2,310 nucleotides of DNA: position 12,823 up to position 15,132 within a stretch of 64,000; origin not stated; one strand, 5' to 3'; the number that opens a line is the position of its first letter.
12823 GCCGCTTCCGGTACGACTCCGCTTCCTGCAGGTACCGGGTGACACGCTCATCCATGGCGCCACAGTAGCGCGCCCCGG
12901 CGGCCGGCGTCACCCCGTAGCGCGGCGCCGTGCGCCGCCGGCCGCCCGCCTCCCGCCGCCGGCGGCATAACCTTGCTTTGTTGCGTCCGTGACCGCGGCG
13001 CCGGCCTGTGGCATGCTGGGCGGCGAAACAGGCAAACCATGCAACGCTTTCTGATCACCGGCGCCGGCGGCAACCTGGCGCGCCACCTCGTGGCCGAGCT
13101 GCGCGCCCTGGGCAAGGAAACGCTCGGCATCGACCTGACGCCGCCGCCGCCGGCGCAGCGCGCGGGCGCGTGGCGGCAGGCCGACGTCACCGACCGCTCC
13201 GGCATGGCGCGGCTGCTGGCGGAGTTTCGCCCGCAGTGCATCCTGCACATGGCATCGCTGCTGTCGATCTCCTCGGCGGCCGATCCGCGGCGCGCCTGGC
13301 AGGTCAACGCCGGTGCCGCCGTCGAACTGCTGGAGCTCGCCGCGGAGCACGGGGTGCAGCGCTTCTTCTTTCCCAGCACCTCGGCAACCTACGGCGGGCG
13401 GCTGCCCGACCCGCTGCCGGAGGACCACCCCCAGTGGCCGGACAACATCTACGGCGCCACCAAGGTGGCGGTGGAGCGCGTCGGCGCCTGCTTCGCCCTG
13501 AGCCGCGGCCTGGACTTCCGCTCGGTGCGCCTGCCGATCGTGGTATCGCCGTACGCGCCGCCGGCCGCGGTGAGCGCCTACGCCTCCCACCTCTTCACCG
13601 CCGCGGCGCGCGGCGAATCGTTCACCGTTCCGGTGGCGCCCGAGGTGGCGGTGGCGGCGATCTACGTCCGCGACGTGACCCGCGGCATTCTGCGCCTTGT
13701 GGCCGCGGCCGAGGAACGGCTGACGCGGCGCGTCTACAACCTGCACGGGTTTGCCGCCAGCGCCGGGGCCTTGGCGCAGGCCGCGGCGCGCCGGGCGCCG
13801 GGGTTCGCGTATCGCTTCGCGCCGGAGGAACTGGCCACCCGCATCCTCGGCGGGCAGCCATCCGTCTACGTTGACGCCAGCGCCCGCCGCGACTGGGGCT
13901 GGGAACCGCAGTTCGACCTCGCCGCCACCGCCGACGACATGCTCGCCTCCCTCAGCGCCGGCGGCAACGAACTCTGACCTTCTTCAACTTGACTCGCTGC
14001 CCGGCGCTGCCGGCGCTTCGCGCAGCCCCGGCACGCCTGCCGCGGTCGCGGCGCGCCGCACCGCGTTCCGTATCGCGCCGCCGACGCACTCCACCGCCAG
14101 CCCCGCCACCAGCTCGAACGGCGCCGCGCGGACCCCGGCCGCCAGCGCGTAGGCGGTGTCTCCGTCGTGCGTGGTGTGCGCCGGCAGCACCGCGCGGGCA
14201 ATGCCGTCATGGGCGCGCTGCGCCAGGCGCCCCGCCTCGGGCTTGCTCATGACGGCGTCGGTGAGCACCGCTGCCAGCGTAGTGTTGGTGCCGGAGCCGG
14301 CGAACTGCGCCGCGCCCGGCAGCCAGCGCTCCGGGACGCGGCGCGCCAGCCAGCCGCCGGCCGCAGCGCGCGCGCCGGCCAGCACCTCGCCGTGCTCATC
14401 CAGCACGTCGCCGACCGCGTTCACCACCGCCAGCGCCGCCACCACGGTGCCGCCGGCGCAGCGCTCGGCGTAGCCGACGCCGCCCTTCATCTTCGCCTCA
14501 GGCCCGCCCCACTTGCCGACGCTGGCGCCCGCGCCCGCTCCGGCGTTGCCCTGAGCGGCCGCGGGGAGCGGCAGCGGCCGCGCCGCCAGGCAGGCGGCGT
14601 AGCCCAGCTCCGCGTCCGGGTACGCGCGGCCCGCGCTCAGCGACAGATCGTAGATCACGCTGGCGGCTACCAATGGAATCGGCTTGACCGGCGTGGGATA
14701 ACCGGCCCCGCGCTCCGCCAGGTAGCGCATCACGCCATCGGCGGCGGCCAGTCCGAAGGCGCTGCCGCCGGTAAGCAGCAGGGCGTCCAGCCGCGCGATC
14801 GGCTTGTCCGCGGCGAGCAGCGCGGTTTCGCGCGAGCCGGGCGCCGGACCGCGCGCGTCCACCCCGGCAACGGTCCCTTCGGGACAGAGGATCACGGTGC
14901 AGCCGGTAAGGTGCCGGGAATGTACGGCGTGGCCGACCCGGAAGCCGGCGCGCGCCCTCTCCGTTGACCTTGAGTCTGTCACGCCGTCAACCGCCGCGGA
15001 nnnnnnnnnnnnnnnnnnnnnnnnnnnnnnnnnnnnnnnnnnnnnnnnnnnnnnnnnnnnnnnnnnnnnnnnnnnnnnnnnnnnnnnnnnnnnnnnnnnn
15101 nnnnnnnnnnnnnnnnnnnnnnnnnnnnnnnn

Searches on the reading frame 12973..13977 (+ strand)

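Call 8: search_protein_families(library=pfam, proteins=[window:12973-13977:+], max_evalue=0.001)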
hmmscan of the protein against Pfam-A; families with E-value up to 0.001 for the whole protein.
window:12973-13977:+ (334 aa): 6 families
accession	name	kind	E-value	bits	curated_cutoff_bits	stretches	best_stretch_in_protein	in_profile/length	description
PF01370.27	Epimerase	-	3.7e-33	115.4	20.9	1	27-257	2-239/240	NAD dependent epimerase/dehydratase family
PF16363.11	GDP_Man_Dehyd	-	6.2e-21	75.6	27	1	66-263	55-261/332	GDP-mannose 4,6 dehydratase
PF04321.23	RmlD_sub_bind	-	4.4e-16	59.2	27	1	25-169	2-134/287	RmlD substrate binding domain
PF07993.18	NAD_binding_4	-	1.1e-05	25.2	20.1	1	88-195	90-210/258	Male sterility protein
PF01073.25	3Beta_HSD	-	1.2e-05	24.9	22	1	27-142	1-122/280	3-beta hydroxysteroid dehydrogenase/isomerase family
PF02719.21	Polysacc_synt_2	-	6.9e-05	22.6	20.2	0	70-170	61-148/293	Polysaccharide biosynthesis protein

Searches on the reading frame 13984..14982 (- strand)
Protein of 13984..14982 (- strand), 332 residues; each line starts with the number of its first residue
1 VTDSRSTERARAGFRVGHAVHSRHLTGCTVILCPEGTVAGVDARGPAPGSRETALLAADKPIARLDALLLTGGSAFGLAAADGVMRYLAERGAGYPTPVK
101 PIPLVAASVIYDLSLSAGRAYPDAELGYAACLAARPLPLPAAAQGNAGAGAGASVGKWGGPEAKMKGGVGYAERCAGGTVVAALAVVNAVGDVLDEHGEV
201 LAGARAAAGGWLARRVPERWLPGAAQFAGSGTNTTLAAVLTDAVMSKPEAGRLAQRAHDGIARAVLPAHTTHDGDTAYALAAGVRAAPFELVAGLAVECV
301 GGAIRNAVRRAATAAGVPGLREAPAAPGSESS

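Call 8: search_protein_families(library=pfam, proteins=[window:13984-14982:-], max_evalue=0.001)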
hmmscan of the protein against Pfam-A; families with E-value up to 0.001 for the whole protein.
window:13984-14982:- (332 aa): 1 family
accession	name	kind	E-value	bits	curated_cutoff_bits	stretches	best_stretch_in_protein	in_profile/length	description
PF03576.19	Peptidase_S58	-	2.9e-32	112.8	23.9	1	12-317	7-302/307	Peptidase family S58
